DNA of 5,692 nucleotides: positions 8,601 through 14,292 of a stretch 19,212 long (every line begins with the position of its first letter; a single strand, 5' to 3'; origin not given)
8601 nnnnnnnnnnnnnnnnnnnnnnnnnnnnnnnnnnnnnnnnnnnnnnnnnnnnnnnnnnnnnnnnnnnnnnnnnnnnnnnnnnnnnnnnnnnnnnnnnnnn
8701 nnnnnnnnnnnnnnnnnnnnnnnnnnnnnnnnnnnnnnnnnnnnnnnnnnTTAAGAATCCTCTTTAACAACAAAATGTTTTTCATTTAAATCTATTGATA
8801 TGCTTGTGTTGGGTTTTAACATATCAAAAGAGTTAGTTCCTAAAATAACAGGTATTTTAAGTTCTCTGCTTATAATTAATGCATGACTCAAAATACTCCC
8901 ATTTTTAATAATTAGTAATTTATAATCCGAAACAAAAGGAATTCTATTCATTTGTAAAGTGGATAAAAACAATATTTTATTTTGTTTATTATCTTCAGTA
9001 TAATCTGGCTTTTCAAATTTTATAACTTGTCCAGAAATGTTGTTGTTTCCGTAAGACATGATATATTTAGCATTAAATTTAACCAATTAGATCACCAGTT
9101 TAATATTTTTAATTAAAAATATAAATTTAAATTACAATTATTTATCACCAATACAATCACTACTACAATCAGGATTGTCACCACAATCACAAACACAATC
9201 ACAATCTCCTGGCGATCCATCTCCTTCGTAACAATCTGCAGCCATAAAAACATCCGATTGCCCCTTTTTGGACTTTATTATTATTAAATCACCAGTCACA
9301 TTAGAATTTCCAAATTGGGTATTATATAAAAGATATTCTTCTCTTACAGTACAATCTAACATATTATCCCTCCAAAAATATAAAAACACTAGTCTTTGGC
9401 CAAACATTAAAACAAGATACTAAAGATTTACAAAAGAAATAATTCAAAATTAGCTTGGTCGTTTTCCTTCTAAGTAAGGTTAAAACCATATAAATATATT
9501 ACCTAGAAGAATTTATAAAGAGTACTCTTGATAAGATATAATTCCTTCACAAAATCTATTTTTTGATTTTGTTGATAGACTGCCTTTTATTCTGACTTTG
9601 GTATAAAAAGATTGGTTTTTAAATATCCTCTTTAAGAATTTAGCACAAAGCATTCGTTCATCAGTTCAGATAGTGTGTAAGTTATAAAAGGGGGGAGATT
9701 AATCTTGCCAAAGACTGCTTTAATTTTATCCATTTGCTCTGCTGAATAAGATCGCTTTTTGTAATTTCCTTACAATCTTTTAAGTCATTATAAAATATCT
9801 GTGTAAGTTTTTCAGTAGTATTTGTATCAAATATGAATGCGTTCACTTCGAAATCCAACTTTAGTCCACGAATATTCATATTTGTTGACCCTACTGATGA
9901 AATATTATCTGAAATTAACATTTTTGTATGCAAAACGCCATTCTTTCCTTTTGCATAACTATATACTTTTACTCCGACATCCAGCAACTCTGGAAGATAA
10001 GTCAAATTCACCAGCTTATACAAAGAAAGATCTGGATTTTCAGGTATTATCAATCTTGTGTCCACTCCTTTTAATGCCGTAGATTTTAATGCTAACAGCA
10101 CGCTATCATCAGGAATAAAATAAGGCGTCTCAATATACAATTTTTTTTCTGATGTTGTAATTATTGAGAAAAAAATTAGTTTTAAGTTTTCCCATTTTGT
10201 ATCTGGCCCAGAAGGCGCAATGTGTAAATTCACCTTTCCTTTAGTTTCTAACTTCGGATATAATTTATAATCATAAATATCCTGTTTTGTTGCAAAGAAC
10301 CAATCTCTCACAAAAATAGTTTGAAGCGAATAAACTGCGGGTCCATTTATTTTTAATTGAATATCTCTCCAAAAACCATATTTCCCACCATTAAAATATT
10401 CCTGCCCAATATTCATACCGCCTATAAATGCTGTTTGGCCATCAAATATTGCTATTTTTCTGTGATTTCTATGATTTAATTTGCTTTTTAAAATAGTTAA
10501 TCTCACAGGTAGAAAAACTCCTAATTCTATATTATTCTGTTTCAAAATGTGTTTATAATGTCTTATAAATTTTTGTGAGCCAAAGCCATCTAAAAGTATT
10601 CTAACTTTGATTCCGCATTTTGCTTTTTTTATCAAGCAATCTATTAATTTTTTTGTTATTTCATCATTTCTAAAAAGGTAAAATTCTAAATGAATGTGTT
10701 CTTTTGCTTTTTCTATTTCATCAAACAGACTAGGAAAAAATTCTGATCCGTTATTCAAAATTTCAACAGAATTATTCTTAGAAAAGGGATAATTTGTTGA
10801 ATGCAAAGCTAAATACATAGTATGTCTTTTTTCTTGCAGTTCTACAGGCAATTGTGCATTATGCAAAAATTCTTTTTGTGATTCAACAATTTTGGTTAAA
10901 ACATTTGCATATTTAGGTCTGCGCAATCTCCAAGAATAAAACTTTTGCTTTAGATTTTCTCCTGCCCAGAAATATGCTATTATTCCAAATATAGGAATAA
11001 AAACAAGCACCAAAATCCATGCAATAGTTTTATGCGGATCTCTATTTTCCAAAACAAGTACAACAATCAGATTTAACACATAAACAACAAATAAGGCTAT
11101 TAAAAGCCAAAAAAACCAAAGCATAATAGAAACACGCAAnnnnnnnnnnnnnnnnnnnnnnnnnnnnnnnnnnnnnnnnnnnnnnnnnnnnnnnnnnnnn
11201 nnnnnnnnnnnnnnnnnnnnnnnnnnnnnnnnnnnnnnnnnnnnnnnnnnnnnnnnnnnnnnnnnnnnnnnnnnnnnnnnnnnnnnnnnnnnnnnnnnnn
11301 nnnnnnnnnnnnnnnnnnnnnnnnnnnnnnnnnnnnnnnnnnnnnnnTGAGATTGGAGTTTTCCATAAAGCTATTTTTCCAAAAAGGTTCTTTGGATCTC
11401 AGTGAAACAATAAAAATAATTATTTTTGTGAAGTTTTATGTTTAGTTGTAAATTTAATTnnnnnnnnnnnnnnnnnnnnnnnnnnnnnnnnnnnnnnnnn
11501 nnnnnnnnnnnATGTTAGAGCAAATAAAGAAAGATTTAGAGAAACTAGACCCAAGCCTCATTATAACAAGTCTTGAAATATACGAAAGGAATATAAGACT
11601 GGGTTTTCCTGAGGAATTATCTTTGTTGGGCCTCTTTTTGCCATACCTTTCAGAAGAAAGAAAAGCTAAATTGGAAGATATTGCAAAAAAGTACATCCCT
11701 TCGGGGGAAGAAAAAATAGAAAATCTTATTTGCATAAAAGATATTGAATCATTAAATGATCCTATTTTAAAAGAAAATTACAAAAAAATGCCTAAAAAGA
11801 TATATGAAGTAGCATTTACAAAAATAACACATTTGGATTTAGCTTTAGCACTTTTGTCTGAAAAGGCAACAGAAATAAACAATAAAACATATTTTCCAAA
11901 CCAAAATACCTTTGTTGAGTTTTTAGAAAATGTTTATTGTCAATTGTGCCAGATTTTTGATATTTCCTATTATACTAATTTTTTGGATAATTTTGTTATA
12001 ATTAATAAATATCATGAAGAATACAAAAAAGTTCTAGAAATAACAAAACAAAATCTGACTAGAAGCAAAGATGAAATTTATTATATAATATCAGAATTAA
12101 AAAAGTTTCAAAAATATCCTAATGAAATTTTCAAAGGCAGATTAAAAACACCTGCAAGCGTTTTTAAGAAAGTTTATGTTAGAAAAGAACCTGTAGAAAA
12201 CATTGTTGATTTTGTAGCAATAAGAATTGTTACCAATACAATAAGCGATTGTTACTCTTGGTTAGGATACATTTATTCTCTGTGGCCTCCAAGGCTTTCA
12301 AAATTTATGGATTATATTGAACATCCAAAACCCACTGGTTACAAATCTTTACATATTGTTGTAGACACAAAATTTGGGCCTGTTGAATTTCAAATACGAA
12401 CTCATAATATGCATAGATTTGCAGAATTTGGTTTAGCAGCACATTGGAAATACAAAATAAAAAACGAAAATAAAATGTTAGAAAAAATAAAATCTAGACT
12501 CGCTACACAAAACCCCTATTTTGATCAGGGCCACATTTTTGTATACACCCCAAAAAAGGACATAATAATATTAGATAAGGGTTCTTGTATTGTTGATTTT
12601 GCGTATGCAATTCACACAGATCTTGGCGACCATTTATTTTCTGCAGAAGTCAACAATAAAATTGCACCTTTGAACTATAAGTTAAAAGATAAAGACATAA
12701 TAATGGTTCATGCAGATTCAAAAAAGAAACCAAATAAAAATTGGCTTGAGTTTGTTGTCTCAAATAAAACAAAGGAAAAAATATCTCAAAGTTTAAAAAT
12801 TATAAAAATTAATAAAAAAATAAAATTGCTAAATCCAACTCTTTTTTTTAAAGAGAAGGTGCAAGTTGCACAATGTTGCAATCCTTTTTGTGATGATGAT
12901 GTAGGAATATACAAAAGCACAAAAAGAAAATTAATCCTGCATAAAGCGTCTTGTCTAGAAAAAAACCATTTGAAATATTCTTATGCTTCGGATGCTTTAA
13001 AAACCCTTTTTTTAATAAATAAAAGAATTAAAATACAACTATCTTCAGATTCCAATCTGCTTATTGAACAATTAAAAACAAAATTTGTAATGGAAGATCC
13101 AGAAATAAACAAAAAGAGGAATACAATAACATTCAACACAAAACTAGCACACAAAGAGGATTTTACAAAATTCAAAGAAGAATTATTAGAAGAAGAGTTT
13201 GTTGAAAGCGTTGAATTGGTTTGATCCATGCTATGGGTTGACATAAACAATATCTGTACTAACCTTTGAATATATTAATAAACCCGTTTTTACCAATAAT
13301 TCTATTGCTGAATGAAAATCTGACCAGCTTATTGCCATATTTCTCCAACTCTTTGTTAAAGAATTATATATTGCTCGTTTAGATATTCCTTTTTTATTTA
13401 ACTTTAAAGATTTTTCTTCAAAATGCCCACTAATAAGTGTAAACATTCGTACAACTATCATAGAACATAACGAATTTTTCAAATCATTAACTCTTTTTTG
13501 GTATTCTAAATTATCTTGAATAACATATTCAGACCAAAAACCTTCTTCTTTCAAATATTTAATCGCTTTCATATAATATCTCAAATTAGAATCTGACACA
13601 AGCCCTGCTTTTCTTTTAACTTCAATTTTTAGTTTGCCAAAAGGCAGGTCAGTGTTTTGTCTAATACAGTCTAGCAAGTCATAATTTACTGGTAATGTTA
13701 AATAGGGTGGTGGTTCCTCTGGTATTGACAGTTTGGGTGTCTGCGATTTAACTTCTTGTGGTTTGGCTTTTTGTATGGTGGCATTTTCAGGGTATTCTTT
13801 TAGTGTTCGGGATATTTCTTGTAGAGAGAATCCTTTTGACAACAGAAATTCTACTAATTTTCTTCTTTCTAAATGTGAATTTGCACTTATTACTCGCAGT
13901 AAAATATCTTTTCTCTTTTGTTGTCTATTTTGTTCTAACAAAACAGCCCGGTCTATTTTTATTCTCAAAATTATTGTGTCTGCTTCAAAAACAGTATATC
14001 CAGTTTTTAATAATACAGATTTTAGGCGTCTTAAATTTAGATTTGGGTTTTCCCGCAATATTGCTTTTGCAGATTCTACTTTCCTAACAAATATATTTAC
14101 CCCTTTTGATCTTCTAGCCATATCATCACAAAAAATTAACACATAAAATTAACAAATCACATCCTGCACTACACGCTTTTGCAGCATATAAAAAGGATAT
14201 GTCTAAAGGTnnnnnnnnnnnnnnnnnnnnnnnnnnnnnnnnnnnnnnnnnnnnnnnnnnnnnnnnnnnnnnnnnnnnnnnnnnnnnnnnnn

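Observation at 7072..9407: Four-gene operon linking a Cys/Asp-rich peptide, an orphan phosphohistidine swivel domain, an ORFan and a radical SAM/SPASM enzyme: a candidate undescribed archaeal RiPP pathway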

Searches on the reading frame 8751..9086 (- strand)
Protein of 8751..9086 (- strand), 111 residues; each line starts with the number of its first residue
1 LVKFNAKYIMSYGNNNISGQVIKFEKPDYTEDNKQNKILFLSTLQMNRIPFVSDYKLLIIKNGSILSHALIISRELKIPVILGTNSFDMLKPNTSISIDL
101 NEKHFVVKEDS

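Call 4: search_protein_families(library=pfam, proteins=[window:8751-9086:-], max_evalue=1)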
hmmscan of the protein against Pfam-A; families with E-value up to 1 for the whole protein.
window:8751-9086:- (111 aa): 1 family
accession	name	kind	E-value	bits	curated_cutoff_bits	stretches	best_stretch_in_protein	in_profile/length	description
PF00391.29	PEP-utilizers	-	1e-08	35.1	23.1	1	35-100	3-69/72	PEP-utilising enzyme, mobile domain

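Call 5: search_protein_families(library=ncbifam, proteins=[window:8751-9086:-], max_evalue=1)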
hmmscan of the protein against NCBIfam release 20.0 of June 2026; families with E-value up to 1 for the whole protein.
window:8751-9086:- (111 aa): 19 families
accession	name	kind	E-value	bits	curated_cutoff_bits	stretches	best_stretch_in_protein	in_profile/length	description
NF004978.0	PRK06354.1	subfamily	9.9e-08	30.9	462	1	10-102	486-579/590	pyruvate kinase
NF004882.0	PRK06241.2-3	equivalog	1.2e-07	30.3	850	1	14-91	725-802/827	phosphoenolpyruvate synthase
NF005057.0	PRK06464.1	equivalog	1.1e-06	27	598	1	13-98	364-450/798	phosphoenolpyruvate synthase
TIGR01418.1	PEP_synth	equivalog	7.2e-05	21.3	739.75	1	38-104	385-453/784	pyruvate, water dikinase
NF006151.0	PRK08296.1-3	equivalog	0.00042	18.9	693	1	33-86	527-580/604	hypothetical protein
NF040527.2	blaOXA-5_like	exception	0.00086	19.1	574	1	9-63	138-191/267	OXA-5 family class D beta-lactamase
NF004881.0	PRK06241.2-2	equivalog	0.00091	17.6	883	1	55-84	836-865/898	phosphoenolpyruvate synthase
NF000386.2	blaOXA-10_like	exception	0.0014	18.1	580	1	10-63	139-191/266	OXA-10 family class D beta-lactamase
NF008478.1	PRK11377.1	equivalog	0.0023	17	520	1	56-106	420-471/473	dihydroxyacetone kinase phosphoryl donor subunit DhaM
NF006153.0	PRK08296.1-5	subfamily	0.0023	16.4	578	1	26-99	523-597/608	hypothetical protein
NF006149.0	PRK08296.1-1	equivalog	0.0031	16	730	1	57-90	515-549/568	hypothetical protein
NF004883.0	PRK06241.2-4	equivalog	0.0039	15.4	1063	1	57-86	861-890/928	phosphoenolpyruvate synthase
NF006152.0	PRK08296.1-4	equivalog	0.0081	14.6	723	1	31-86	530-585/609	hypothetical protein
NF006150.0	PRK08296.1-2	subfamily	0.012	13.9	650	1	27-86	523-582/633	hypothetical protein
NF052631.1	prodigiosin_PigC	equivalog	0.016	13.1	1300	1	55-86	828-859/883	prodigiosin ligase PigC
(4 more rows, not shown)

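Call 105: search_protein_families(library=padloc, proteins=[window:8751-9086:-], max_evalue=0.01)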
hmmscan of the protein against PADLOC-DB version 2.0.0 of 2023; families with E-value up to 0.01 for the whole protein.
window:8751-9086:- (111 aa): 0 families

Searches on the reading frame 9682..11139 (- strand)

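Call 6: search_protein_families(library=pfam, proteins=[window:9682-11139:-], max_evalue=0.01)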
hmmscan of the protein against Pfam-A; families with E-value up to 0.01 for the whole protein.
window:9682-11139:- (485 aa): 3 families
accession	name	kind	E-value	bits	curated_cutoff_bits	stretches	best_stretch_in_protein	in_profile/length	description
PF13091.12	PLDc_2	-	5e-40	136.8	27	2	326-452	4-131/132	PLD-like domain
PF00614.28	PLDc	-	6.9e-11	42.1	21.9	2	224-246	4-26/28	Phospholipase D Active site motif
PF13396.11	PLDc_N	-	3e-10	40.3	23.3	1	21-60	4-41/42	Phospholipase_D-nuclease N-terminal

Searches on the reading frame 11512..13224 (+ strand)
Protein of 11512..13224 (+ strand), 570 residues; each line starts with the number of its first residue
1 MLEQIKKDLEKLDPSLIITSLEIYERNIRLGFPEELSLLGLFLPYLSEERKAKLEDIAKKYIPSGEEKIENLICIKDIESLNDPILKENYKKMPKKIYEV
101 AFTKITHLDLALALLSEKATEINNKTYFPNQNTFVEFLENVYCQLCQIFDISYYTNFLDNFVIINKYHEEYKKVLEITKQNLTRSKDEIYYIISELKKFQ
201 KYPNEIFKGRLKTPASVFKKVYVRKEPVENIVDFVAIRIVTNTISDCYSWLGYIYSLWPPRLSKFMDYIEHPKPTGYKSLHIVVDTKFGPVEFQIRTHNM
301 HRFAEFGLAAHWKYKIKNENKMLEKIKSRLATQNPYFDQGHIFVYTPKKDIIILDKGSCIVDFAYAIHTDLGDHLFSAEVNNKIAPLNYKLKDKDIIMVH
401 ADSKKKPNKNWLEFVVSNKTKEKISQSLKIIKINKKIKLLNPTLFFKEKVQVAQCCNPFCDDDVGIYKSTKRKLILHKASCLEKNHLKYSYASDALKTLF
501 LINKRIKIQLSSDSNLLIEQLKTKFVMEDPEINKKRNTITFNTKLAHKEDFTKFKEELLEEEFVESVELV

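Call 6: search_protein_families(library=pfam, proteins=[window:11512-13224:+], max_evalue=0.01)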
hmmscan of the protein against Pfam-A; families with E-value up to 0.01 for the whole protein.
window:11512-13224:+ (570 aa): 2 families
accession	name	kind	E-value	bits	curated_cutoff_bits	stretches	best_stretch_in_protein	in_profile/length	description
PF04607.23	RelA_SpoT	-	2.8e-33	115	27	1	209-318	1-112/113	Region found in RelA / SpoT proteins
PF02824.27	TGS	-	1.6e-15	57.3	22.2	1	342-398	1-57/60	TGS domain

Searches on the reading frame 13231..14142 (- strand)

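Call 6: search_protein_families(library=pfam, proteins=[window:13231-14142:-], max_evalue=0.01)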
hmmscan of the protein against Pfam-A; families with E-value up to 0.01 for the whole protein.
window:13231-14142:- (303 aa): 4 families
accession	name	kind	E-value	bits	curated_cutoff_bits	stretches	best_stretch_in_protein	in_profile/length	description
PF24901.1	HTH_MCM7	-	0.0016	18.7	26.5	0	89-126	30-67/76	DNA replication licensing factor MCM7, winged helix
PF21981.2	RecX_HTH3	-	0.0018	18.9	26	1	90-113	24-47/48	RecX, third three-helix domain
PF13411.12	MerR_1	-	0.0031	18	21.6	0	89-116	41-68/69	MerR HTH family regulatory protein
PF25167.1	DUF7829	-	0.009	15.9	28.6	0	69-121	51-104/224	Domain of unknown function (DUF7829)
